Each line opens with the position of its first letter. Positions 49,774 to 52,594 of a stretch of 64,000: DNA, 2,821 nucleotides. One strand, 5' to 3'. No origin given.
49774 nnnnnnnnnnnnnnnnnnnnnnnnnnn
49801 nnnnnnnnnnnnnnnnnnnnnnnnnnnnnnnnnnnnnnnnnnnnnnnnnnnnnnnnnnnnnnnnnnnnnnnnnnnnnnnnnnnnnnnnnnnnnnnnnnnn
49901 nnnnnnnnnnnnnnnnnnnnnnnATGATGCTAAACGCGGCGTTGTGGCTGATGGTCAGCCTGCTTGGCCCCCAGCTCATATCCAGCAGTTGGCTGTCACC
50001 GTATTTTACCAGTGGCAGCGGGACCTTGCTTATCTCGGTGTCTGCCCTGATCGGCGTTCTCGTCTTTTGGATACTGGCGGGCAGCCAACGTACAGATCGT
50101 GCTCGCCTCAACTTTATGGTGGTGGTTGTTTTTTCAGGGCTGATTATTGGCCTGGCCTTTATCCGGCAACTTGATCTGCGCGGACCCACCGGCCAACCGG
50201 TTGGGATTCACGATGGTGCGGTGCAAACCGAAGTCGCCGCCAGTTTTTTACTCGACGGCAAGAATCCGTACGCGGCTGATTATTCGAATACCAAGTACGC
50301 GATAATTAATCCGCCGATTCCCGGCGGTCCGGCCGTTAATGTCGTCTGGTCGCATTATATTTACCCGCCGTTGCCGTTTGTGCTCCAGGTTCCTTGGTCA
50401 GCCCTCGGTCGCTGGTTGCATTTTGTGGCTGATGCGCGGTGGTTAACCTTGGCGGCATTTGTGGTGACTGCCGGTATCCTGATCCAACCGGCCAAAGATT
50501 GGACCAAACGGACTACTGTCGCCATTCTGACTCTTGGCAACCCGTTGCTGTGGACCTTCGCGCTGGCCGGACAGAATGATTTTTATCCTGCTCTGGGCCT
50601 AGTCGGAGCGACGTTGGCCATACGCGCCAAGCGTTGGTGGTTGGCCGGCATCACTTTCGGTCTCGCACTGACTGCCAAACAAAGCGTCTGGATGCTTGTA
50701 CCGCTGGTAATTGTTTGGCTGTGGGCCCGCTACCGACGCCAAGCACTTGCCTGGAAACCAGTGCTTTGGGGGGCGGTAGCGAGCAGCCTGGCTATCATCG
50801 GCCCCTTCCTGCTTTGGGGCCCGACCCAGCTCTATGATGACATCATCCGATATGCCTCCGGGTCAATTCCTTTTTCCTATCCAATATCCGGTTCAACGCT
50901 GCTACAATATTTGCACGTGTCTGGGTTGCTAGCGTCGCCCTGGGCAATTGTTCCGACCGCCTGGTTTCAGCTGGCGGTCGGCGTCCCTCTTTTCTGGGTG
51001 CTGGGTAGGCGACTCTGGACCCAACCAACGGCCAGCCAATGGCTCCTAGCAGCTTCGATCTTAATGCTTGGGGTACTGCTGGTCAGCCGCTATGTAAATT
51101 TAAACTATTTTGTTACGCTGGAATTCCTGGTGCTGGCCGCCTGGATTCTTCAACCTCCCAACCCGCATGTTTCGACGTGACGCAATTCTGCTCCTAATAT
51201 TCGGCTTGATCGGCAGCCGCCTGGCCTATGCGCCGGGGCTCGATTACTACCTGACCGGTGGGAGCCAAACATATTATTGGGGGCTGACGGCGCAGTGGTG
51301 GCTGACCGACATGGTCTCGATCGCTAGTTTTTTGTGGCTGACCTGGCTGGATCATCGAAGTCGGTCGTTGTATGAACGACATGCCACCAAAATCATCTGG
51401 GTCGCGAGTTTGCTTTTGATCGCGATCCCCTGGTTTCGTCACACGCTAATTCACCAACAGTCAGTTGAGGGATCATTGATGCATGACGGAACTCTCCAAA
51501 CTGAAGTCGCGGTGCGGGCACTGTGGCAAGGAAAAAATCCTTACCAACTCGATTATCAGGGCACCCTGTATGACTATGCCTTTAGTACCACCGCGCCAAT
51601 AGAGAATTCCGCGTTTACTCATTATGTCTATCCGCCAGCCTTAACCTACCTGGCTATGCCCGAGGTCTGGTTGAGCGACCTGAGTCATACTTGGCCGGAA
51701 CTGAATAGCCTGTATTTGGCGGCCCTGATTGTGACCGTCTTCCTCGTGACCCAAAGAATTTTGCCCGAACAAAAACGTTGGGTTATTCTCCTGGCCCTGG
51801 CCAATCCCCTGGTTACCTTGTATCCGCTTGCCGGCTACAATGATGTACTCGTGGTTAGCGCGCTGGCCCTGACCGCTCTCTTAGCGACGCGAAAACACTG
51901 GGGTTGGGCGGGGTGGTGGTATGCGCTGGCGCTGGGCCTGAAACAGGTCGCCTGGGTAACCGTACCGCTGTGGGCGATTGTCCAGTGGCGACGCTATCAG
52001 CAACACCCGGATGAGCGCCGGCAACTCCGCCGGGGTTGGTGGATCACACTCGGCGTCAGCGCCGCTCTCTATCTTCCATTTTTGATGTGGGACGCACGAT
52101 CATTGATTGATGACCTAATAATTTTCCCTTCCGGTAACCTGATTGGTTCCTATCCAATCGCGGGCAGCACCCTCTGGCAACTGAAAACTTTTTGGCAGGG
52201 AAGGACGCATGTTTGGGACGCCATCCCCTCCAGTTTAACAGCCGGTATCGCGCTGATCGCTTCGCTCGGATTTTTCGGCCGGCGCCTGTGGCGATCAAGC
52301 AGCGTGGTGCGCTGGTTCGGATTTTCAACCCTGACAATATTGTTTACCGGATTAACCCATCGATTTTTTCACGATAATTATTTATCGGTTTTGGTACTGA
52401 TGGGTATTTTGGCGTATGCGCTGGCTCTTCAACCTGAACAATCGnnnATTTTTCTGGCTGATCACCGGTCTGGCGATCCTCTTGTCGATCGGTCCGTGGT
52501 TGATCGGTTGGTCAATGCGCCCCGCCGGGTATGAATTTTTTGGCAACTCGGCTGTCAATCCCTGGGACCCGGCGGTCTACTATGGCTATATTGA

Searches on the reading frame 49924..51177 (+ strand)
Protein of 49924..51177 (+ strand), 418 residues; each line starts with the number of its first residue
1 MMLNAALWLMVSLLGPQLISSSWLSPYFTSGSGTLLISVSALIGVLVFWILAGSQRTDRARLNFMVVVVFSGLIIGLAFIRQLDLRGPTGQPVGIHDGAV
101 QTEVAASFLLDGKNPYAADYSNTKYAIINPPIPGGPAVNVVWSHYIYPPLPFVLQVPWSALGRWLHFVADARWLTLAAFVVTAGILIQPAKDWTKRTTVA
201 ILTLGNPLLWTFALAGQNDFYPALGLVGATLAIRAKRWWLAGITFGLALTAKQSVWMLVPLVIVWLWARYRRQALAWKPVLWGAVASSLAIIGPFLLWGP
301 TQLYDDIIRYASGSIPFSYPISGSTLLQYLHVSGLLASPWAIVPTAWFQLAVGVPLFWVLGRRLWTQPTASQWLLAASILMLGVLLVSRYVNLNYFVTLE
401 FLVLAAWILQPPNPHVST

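Call 51: search_protein_families(library=pfam, proteins=[window:49924-51177:+], max_evalue=0.00001)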
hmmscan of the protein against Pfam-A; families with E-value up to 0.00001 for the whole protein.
window:49924-51177:+ (418 aa): 1 family
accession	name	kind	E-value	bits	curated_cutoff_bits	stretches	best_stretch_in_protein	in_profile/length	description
PF09594.16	GT87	-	9.9e-10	39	25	1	145-388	1-236/237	Glycosyltransferase family 87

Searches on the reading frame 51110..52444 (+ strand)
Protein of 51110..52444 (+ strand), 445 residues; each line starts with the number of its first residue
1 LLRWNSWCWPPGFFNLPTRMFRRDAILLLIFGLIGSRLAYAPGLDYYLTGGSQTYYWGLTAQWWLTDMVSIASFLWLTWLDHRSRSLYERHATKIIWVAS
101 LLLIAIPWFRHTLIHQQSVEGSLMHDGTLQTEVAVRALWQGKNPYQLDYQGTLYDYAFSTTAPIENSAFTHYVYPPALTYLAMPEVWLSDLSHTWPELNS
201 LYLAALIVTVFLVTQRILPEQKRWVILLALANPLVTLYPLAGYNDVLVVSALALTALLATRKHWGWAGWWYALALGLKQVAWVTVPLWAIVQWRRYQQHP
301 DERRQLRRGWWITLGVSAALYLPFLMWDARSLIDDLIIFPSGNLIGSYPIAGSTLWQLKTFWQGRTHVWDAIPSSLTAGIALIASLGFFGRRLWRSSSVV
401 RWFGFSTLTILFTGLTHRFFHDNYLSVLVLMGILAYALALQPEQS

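Call 51: search_protein_families(library=pfam, proteins=[window:51110-52444:+], max_evalue=0.00001)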
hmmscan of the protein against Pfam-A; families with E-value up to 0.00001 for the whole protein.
window:51110-52444:+ (445 aa): 1 family
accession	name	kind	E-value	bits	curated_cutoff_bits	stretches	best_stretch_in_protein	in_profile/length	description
PF05208.19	ALG3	-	6e-06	26.3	23.6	0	200-329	84-206/358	ALG3 protein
